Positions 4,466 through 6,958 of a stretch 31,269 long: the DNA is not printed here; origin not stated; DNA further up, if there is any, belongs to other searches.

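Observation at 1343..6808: Uncharacterised four-gene glycyl-radical-enzyme operon: URO-D-fold protein - Cys-type sulfatase - PFL2-class activase - divergent 730-aa GRE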

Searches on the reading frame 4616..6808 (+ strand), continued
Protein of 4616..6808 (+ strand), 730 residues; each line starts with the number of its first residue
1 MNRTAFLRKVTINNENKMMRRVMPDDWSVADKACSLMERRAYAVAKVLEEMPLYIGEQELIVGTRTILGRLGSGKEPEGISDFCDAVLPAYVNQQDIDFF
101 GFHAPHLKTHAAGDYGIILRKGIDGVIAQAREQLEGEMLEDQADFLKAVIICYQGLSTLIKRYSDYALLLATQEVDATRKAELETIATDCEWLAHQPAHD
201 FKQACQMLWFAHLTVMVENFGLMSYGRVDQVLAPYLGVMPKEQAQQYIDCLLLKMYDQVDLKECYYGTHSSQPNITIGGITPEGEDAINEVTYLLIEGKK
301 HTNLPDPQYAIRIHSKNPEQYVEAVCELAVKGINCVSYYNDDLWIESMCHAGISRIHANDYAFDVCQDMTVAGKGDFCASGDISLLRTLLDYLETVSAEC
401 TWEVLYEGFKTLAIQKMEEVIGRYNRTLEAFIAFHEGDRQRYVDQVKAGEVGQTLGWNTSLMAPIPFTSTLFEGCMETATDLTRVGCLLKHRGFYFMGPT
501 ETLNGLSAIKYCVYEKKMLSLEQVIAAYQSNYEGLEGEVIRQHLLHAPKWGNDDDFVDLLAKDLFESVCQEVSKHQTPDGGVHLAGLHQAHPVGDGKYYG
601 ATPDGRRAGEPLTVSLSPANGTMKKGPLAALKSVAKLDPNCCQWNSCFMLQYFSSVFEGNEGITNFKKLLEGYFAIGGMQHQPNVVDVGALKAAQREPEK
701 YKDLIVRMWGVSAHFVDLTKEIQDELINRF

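Call 62: search_protein_families(library=ncbifam, proteins=[L042:5206-6294:+, L035:1641-2603:+, L004:301-1461:+, L058:2724-3446:+, L017:12219-13913:+, L005:1366-3780:+, L009:7580-9124:+, L055:7492-9111:+, L009:5965-7557:+, L009:12200-13618:+], max_evalue=1e-10)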
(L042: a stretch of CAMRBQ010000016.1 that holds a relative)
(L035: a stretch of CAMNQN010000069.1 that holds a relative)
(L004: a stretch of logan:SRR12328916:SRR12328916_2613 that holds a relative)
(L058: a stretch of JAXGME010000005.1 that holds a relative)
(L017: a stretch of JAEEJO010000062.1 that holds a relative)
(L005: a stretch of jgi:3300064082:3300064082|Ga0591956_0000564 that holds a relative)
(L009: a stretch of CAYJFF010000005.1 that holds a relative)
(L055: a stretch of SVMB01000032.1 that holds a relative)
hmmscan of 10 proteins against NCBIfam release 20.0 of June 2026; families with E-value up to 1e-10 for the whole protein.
L042:5206-6294:+ (362 aa): 6 families
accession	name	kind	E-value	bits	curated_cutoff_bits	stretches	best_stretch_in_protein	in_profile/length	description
TIGR02634.1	xylF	equivalog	8.9e-92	307.9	389.55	1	37-350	1-302/302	D-xylose ABC transporter substrate-binding protein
NF007680.0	PRK10355.1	equivalog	2.2e-90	303.2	504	1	12-351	3-331/331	D-xylose ABC transporter substrate-binding protein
NF040907.2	ChvE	equivalog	1.3e-45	156.1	460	1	37-350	1-324/324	multiple monosaccharide ABC transporter substrate-binding protein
NF007936.0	PRK10653.1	equivalog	8e-16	58.2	337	1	30-308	22-291/295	ribose ABC transporter substrate-binding protein RbsB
NF045705.1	SurfProtP46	equivalog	1.5e-15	56.8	800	0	9-149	17-157/412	surface antigen P46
NF007254.0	PRK09701.1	equivalog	4.8e-11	42.4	335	1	6-283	12-276/311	D-allose transporter substrate-binding protein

L035:1641-2603:+ (320 aa): 1 family
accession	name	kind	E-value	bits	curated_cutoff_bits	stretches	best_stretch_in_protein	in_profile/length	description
NF007254.0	PRK09701.1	equivalog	6.2e-11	42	335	1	92-303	80-287/311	D-allose transporter substrate-binding protein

L004:301-1461:+ (386 aa): 9 families
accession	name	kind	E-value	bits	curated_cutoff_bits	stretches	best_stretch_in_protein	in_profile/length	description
NF040906.3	GguB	equivalog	1.8e-120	402.6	450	1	18-384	1-375/375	multiple monosaccharide ABC transporter permease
NF007067.0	PRK09512.1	equivalog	1e-60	205.6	398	2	228-379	167-318/321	ribose ABC transporter permease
NF007252.0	PRK09699.1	equivalog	1.2e-58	199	396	2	207-378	149-321/326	D-allose ABC transporter permease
NF008441.0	PRK11285.1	equivalog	1.5e-56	191.9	378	2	219-383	164-328/333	L-arabinose ABC transporter permease AraH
NF007014.0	PRK09478.1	equivalog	1.5e-47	162.6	386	1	208-380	153-330/336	galactose/methyl galactoside ABC transporter permease MglC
NF011961.0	PRK15432.1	equivalog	1.5e-43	149.4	388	2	238-378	164-304/344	autoinducer 2 ABC transporter permease LsrC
NF008630.0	PRK11618.1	equivalog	2.6e-41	141.9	363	2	220-377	150-308/331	galactofuranose ABC transporter, permease protein YjfF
NF041862.1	YtfT_transport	equivalog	1.2e-36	126.6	535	2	229-376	174-322/339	galactofuranose ABC transporter, ATP-binding protein YtfT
NF011612.1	PRK15038.1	equivalog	1.2e-32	113.4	500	1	216-375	142-302/322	autoinducer 2 ABC transporter permease LsrD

L058:2724-3446:+ (240 aa): 12 families
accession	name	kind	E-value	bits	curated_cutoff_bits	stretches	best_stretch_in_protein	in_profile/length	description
TIGR02325.1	C_P_lyase_phnF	equivalog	6.8e-34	117.4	156.8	1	7-227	10-231/238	phosphonate metabolism transcriptional regulator PhnF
TIGR02018.2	his_ut_repres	equivalog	7.5e-34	117.1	220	1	7-231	1-223/226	histidine utilization transcriptional repressor HutC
TIGR02404.1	trehalos_R_Bsub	equivalog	1.9e-31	109.5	211.95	1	7-198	2-194/233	trehalose operon repressor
NF008491.0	PRK11402.1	subfamily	5.9e-28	98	269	1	4-231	10-237/243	GntR family transcriptional regulator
NF052441.1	TransRegRv0792c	equivalog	8.3e-28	97.3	400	1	4-235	15-247/260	Rv0792c family HTH-type transcriptional regulator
NF041547.1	GntR_LSA1692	equivalog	1e-27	97.3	275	1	7-234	3-230/233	GntR family transcriptional regulator, LSA1692 subfamily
NF007292.0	PRK09764.1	equivalog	1.5e-22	80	281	1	1-181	1-180/240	GntR family transcriptional regulator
NF007486.0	PRK10079.1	equivalog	1e-21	77.8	363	1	18-215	24-220/241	phosphonate metabolism transcriptional regulator PhnF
TIGR03337.1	phnR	equivalog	4.4e-21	75.6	296.75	1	6-210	2-205/231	phosphonate utilization transcriptional regulator PhnR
NF052282.1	PLP_TF_PdxR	equivalog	1e-13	51.1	320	1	5-80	1-76/448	MocR-like pyridoxine biosynthesis transcription factor PdxR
NF011575.0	PRK14999.1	equivalog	4.9e-13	48.9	424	1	4-230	11-235/241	histidine utilization repressor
NF052290.2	MocR_like_YczR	exception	3.4e-11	42.5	487.4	1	3-78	17-92/458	MocR-like transcription factor YczR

L017:12219-13913:+ (564 aa): 16 families
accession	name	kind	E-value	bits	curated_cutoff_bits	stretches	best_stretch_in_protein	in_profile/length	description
TIGR01178.1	ade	equivalog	3.3e-196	653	472.5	1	4-558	3-549/552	adenine deaminase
NF007457.0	PRK10027.1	equivalog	1.9e-147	492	768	1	4-561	33-584/588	adenine deaminase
TIGR03178.1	allantoinase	equivalog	2.3e-13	49.7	357.85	0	4-65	3-62/441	allantoinase AllB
NF006689.0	PRK09237.1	equivalog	2.9e-13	49.1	371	0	2-86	4-90/383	amidohydrolase/deacetylase family metallohydrolase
NF051886.1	XaaProDiPepCaul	equivalog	3.5e-12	46.1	500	0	16-67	14-68/398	Xaa-Pro dipeptidase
TIGR02033.1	D-hydantoinase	equivalog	4.7e-12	45.6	393.25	0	4-69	2-69/454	dihydropyrimidinase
NF006056.0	PRK08204.1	subfamily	6.5e-12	45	391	0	2-68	4-72/449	hypothetical protein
NF011990.0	PRK15446.2-6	subfamily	6.6e-12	44.8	233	0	274-337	319-385/390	alpha-D-ribose 1-methylphosphonate 5-triphosphate diphosphatase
NF004701.0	PRK06038.1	equivalog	9.2e-12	44.4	609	0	3-69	6-72/432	N-ethylammeline chlorohydrolase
TIGR02318.1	phosphono_phnM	equivalog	9.4e-12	44.5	390.55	0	256-334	300-375/376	phosphonate metabolism protein PhnM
NF004839.0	PRK06189.1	equivalog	9.8e-12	44.2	631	0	3-67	5-67/451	allantoinase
TIGR01975.1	isoAsp_dipep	equivalog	1.1e-11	44.5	331.25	0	271-340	314-382/389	beta-aspartyl-peptidase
TIGR03583.1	EF_0837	hypoth_equivalog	2.6e-11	43.2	432.15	0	17-119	12-111/365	amidohydrolase/deacetylase family metallohydrolase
NF006559.0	PRK09060.1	equivalog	3.8e-11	42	482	0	3-68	7-70/444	dihydroorotase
NF009941.0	PRK13404.1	subfamily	6.9e-11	41.5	647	0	3-68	6-68/478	dihydropyrimidinase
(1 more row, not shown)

L005:1366-3780:+ (804 aa): 3 families
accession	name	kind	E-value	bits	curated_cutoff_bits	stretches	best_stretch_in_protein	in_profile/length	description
NF040948.1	alpha_gluc_MalA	equivalog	6e-56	190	800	1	186-706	91-609/627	alpha-glucosidase MalA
NF007940.0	PRK10658.1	equivalog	7.7e-56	189.9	606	1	195-731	195-696/771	alpha-xylosidase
NF007746.0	PRK10426.1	equivalog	2.1e-41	142.1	553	1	443-703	435-670/683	alpha-glucosidase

L009:7580-9124:+ (514 aa): 4 families
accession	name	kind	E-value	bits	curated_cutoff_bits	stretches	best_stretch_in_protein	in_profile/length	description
TIGR03417.1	chol_sulfatase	equivalog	5e-78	263.2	433.45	1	4-462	2-447/500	choline-sulfatase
NF010322.0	PRK13759.1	equivalog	3.6e-66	223.6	481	1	3-451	5-453/486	arylsulfatase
NF045661.1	HdlasePehA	equivalog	1.3e-47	162.6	900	2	182-453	188-483/506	phosphoric/sulfuric ester hydrolase PehA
NF052527.1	Mn_arylsulf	exception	1.1e-40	140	850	1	5-453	2-450/479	manganese-dependent arylsulfatase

L055:7492-9111:+ (539 aa): 4 families
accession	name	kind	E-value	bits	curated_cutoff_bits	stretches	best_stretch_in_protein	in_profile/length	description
NF010322.0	PRK13759.1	equivalog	9.4e-58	195.9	481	2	201-479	176-453/486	arylsulfatase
TIGR03417.1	chol_sulfatase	equivalog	3.5e-52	177.9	433.45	2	217-467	174-426/500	choline-sulfatase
NF045661.1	HdlasePehA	equivalog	7.5e-33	113.9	900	1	290-413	283-399/506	phosphoric/sulfuric ester hydrolase PehA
NF052527.1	Mn_arylsulf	exception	5.2e-27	94.9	850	1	200-462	173-433/479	manganese-dependent arylsulfatase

L009:5965-7557:+ (530 aa): 4 families
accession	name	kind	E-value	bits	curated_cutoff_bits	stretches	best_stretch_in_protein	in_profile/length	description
NF010322.0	PRK13759.1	equivalog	3.1e-74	250.2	481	2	206-510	166-455/486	arylsulfatase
TIGR03417.1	chol_sulfatase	equivalog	1.4e-58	199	433.45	2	232-506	175-434/500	choline-sulfatase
NF045661.1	HdlasePehA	equivalog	2.2e-50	171.7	900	2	302-510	280-483/506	phosphoric/sulfuric ester hydrolase PehA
NF052527.1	Mn_arylsulf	exception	2.5e-43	148.7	850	2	205-512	163-452/479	manganese-dependent arylsulfatase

L009:12200-13618:+ (472 aa): 4 families
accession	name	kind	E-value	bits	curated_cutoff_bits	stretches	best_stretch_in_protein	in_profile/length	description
NF010322.0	PRK13759.1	equivalog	2.1e-34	118.9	481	2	240-423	262-447/486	arylsulfatase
TIGR03417.1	chol_sulfatase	equivalog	7.5e-29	100.9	433.45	1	237-429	244-436/500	choline-sulfatase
NF045661.1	HdlasePehA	equivalog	9.5e-24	83.9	900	0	251-395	286-426/506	phosphoric/sulfuric ester hydrolase PehA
NF052527.1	Mn_arylsulf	exception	9.2e-19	67.7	850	0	20-81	1-63/479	manganese-dependent arylsulfatase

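Call 67: find_encoding_contigs(protein=P0009, flank=7000, max_places=1)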
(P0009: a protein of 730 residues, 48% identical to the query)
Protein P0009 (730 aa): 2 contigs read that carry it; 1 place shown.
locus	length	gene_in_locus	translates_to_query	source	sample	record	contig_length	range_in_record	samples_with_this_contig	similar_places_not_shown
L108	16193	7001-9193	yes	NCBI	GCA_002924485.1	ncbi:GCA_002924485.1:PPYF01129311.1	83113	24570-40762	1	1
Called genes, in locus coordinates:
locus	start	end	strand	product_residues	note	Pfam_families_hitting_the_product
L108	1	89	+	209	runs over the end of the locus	PF14681:UPRTase, PF00156:Pribosyltran (weak)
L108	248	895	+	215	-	PF10646:Germane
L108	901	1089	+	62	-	-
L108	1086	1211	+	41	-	-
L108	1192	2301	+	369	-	PF01820:Dala_Dala_lig_N, PF02222:ATP-grasp, PF02786:CPSase_L_D2, PF07478:Dala_Dala_lig_C, PF13535:ATP-grasp_4 (weak)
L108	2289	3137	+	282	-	PF01177:Asp_Glu_race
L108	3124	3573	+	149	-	PF09148:DUF1934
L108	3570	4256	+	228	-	-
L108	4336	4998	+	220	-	PF09551:Spore_II_R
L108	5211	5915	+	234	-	PF01551:Peptidase_M23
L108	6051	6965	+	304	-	PF13353:Fer4_12 (weak), PF04055:Radical_SAM, PF00037:Fer4 (faint), PF14697:Fer4_21 (weak), PF12838:Fer4_7 (weak), PF13484:Fer4_16 (faint)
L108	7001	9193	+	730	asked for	PF02901:PFL-like, PF01228:Gly_radical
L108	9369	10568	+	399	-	PF00990:GGDEF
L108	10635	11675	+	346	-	PF00962:A_deaminase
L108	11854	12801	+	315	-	PF00056:Ldh_1_N, PF02866:Ldh_1_C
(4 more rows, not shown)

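Call 68: find_encoding_contigs(protein=P0003, flank=7000, max_places=1)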
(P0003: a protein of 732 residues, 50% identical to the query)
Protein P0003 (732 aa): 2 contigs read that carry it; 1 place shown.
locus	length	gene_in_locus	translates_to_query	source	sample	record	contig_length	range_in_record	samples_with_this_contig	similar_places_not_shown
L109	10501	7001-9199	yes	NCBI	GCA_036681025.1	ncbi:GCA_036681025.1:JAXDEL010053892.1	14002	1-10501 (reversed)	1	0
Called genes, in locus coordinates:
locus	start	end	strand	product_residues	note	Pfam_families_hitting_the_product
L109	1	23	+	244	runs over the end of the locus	PF00392:GntR, PF07702:UTRA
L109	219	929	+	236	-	PF01791:DeoC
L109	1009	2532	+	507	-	PF00370:FGGY_N, PF02782:FGGY_C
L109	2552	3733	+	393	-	PF00465:Fe-ADH, PF13685:Fe-ADH_2, PF25137:ADH_Fe_C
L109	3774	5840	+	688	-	PF02901:PFL-like, PF01228:Gly_radical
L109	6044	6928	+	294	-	PF13353:Fer4_12, PF04055:Radical_SAM, PF00037:Fer4 (faint), PF12837:Fer4_6 (faint)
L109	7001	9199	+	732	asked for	PF02901:PFL-like, PF01228:Gly_radical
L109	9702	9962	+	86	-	PF14498:Glyco_hyd_65N_2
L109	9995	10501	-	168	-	?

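Call 69: find_encoding_contigs(protein=P0004, flank=7000, max_places=1)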
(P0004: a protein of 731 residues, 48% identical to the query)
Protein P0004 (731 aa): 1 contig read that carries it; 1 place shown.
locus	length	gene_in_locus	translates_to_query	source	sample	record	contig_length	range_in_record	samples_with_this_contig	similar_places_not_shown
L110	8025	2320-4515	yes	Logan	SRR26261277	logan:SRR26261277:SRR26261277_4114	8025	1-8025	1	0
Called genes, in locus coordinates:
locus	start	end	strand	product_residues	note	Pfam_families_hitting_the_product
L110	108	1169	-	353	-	-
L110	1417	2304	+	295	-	PF13353:Fer4_12, PF04055:Radical_SAM, PF00037:Fer4 (weak)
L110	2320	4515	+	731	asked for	PF02901:PFL-like, PF01228:Gly_radical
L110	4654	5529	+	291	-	PF02311:AraC_binding (weak), PF00165:HTH_AraC, PF12833:HTH_18, PF00165:HTH_AraC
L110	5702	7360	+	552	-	PF01547:SBP_bac_1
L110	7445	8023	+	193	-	?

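Call 78: search_solved_structures(query=A1, max_evalue=1e-40, show_alignments=0)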
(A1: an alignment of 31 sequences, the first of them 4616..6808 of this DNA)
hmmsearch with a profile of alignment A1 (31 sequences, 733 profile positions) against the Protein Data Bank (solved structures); distinct sequences matched with E-value up to 1e-40: 31.
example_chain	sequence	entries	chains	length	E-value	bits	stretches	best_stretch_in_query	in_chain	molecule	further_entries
1r8w_A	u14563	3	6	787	1.5e-136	459.8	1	89-732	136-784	glycerol dehydratase | B12-independent glycerol dehydratase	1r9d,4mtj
9f3w_A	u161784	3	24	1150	3.2e-125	422.3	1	112-731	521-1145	Choline trimethylamine-lyase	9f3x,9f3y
9rco_A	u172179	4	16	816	5.8e-120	404.9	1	110-732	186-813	Glycyl radical protein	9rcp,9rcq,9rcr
5i2a_A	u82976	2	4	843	3.1e-114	386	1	87-534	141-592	Diol-dehydratase | Diol dehydratase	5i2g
9ht9_A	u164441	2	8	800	1.1e-110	374.2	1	113-731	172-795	Choline trimethylamine-lyase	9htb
9r0v_A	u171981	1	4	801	1.1e-110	374.2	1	113-731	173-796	Choline trimethylamine-lyase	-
6vxc_A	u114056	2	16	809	1.1e-110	374.2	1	119-732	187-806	Trans-4-hydroxy-L-proline dehydratase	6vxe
6vue_A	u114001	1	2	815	1.2e-110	374.1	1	113-731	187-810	Choline trimethylamine-lyase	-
5fay_A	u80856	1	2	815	1.3e-110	374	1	114-731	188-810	Choline trimethylamine-lyase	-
5faw_A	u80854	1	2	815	1.4e-110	373.9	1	113-731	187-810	Choline trimethylamine-lyase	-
5fau_A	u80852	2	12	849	1.5e-110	373.8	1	114-731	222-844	Choline trimethylamine-lyase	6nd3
5fav_A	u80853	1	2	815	1.7e-110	373.6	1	114-731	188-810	Choline trimethylamine-lyase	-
5kdp_A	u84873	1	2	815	2.7e-110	373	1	114-731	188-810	Choline trimethylamine-lyase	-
5a0z_A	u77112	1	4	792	2.7e-109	369.6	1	112-731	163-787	CHOLINE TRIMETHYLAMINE LYASE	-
5a0u_A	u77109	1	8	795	2.8e-109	369.6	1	112-731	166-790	CHOLINE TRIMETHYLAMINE LYASE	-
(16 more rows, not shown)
